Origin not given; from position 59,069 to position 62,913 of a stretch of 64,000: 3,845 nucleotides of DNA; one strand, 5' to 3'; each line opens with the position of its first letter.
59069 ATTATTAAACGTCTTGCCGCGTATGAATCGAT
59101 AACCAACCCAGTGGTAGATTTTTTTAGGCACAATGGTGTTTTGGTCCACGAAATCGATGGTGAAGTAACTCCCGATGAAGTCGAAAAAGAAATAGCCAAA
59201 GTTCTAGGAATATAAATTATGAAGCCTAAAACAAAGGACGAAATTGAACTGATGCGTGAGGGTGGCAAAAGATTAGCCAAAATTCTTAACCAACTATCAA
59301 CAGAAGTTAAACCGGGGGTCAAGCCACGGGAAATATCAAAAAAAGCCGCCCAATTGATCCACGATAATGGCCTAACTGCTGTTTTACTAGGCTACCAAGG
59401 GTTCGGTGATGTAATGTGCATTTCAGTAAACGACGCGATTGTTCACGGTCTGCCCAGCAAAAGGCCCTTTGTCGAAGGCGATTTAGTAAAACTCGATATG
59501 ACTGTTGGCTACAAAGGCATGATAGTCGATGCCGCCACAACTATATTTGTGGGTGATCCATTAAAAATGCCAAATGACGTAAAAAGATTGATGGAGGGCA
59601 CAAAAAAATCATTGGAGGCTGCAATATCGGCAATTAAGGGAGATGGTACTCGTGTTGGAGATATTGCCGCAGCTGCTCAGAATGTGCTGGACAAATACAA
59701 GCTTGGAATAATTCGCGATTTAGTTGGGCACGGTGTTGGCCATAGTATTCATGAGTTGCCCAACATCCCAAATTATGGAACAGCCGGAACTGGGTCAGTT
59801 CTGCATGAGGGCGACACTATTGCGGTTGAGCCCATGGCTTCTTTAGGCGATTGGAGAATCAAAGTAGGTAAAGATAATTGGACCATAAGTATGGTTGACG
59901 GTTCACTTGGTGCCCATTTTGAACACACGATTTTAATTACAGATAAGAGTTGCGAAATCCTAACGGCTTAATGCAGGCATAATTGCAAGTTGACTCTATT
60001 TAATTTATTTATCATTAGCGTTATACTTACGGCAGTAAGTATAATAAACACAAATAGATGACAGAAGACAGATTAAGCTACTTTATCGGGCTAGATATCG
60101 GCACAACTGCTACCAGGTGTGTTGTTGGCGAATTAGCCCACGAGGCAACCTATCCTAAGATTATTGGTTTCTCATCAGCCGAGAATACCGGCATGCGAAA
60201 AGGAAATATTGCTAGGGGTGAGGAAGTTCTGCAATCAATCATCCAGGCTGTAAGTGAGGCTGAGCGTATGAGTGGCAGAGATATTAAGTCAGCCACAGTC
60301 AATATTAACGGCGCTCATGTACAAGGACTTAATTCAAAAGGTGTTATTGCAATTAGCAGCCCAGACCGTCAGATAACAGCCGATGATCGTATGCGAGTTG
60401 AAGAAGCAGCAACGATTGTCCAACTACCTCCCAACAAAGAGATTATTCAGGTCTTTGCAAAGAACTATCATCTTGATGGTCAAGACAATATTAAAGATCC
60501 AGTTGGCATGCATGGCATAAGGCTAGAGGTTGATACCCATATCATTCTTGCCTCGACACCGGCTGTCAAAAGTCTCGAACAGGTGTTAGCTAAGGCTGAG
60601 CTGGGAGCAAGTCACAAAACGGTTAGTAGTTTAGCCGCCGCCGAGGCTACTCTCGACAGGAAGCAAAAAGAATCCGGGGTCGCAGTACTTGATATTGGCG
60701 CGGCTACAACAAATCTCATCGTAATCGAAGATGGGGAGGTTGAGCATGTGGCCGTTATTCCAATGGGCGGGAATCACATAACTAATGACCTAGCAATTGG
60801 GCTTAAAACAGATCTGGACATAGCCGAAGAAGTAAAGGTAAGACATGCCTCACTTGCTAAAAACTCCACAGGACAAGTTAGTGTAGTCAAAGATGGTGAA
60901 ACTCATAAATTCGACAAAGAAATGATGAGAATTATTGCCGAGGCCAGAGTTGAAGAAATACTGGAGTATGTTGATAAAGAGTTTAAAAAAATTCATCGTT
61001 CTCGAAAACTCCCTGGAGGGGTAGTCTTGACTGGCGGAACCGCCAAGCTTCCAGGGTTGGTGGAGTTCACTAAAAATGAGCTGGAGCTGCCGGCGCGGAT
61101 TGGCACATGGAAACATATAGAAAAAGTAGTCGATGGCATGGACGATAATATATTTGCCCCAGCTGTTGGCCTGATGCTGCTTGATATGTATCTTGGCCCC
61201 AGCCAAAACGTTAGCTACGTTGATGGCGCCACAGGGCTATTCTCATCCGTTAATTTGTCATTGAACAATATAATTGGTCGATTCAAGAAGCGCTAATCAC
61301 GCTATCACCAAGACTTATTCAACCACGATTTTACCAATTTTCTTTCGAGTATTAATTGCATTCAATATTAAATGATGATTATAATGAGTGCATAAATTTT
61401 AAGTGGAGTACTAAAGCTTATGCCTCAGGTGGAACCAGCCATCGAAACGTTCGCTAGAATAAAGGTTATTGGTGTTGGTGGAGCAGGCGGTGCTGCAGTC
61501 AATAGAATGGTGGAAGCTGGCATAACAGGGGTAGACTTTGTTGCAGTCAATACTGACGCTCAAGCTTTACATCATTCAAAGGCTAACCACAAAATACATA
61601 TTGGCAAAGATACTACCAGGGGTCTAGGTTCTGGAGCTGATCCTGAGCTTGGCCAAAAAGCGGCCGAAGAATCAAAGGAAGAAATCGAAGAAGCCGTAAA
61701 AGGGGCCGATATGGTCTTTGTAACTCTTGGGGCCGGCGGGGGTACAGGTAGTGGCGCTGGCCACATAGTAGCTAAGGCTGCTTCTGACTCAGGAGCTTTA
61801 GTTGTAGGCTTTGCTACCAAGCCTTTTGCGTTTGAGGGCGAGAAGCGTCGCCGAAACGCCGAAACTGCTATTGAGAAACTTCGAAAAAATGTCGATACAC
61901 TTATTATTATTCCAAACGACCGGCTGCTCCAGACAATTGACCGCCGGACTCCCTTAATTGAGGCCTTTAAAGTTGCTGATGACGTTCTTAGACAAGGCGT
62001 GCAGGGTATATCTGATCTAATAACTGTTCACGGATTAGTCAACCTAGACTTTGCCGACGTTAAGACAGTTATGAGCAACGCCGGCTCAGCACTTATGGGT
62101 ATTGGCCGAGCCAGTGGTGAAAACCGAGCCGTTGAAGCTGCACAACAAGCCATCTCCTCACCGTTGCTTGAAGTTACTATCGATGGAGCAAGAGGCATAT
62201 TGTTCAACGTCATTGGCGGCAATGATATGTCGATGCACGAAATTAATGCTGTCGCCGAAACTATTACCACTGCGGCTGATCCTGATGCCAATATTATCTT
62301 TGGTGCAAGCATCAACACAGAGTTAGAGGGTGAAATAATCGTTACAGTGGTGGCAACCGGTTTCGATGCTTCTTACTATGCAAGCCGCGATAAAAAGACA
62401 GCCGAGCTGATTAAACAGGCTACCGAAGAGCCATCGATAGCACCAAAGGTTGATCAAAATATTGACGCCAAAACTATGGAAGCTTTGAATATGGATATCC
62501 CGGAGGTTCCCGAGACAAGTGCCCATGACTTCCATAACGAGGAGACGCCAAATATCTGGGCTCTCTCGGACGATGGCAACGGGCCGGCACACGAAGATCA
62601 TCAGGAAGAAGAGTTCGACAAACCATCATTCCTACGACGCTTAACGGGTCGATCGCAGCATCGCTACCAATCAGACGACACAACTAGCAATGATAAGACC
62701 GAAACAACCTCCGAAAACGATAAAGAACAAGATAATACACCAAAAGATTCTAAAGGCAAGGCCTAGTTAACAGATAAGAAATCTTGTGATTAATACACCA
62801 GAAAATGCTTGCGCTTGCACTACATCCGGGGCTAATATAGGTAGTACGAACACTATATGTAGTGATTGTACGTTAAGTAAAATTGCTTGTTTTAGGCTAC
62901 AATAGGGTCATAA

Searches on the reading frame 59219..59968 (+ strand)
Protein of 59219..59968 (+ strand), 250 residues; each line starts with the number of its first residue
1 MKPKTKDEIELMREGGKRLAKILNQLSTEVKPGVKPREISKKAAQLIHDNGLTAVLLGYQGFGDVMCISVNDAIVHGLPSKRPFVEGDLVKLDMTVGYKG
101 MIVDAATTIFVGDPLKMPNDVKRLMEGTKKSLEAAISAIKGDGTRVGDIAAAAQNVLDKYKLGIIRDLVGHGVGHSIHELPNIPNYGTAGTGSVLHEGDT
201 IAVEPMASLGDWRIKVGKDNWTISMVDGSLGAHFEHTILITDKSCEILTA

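Call 99: search_protein_families(library=pfam, proteins=[window:59219-59968:+], max_evalue=0.001)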
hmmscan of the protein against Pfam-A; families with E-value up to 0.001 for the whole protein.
window:59219-59968:+ (250 aa): 1 family
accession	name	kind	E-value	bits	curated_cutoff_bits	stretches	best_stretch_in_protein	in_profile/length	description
PF00557.29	Peptidase_M24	-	1.6e-42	146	23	1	10-242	1-208/208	Metallopeptidase family M24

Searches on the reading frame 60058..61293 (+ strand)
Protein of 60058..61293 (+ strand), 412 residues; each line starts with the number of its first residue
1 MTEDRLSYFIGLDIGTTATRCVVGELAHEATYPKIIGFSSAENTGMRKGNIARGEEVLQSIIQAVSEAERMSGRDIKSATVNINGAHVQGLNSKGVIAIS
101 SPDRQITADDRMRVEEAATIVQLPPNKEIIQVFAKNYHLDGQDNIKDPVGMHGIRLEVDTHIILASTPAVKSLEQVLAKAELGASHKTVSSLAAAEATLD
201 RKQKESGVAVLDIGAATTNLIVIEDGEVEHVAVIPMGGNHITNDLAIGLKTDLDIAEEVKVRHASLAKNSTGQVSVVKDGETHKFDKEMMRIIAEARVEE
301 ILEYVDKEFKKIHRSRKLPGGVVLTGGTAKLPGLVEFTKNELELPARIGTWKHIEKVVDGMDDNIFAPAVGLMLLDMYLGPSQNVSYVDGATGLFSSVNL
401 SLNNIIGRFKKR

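Call 99: search_protein_families(library=pfam, proteins=[window:60058-61293:+], max_evalue=0.001)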
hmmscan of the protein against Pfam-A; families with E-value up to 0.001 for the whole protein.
window:60058-61293:+ (412 aa): 7 families
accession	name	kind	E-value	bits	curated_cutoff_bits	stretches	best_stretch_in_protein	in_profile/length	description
PF14450.12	FtsA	-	8e-32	110.7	31.8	2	209-371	1-127/127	Cell division protein FtsA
PF02491.25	SHS2_FTSA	-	6.3e-24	84.6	25.4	1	85-163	1-78/79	SHS2 domain inserted in FTSA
PF11104.14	PilM_2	-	4.1e-10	39.6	27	1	169-269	137-242/340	Type IV pilus assembly protein PilM;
PF06723.19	MreB_Mbl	-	2.2e-07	30.5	27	1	191-360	131-314/327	MreB/Mbl protein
PF06277.17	EutA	-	4.9e-07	29.4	27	1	201-330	138-266/475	Ethanolamine utilisation protein EutA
PF01869.26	BcrAD_BadFG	-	5.1e-07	29.9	31.5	0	10-86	1-72/271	BadF/BadG/BcrA/BcrD ATPase family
PF00022.25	Actin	-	0.00011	21.4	27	0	207-311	143-250/410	Actin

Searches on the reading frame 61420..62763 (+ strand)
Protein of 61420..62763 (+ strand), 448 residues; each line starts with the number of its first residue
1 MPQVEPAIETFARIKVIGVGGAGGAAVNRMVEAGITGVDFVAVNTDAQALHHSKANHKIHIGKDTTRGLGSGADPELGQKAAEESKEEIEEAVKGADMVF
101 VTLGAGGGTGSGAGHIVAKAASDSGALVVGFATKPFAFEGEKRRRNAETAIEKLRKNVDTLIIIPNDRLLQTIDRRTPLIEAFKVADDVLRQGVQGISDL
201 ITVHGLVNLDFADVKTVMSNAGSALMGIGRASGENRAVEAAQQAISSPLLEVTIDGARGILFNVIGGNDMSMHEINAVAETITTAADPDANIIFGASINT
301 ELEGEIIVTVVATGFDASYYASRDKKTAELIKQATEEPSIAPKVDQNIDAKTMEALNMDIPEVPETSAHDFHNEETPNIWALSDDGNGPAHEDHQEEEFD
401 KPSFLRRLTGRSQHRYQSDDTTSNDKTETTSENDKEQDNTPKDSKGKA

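Call 99: search_protein_families(library=pfam, proteins=[window:61420-62763:+], max_evalue=0.001)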
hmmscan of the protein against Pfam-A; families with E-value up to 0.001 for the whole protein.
window:61420-62763:+ (448 aa): 2 families
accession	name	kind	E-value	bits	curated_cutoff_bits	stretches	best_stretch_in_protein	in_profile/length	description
PF00091.31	Tubulin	-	7.5e-52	176.8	33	1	13-173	1-189/190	Tubulin/FtsZ family, GTPase domain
PF12327.13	FtsZ_C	-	6.8e-36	122.9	27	1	222-316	1-95/95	FtsZ family, C-terminal domain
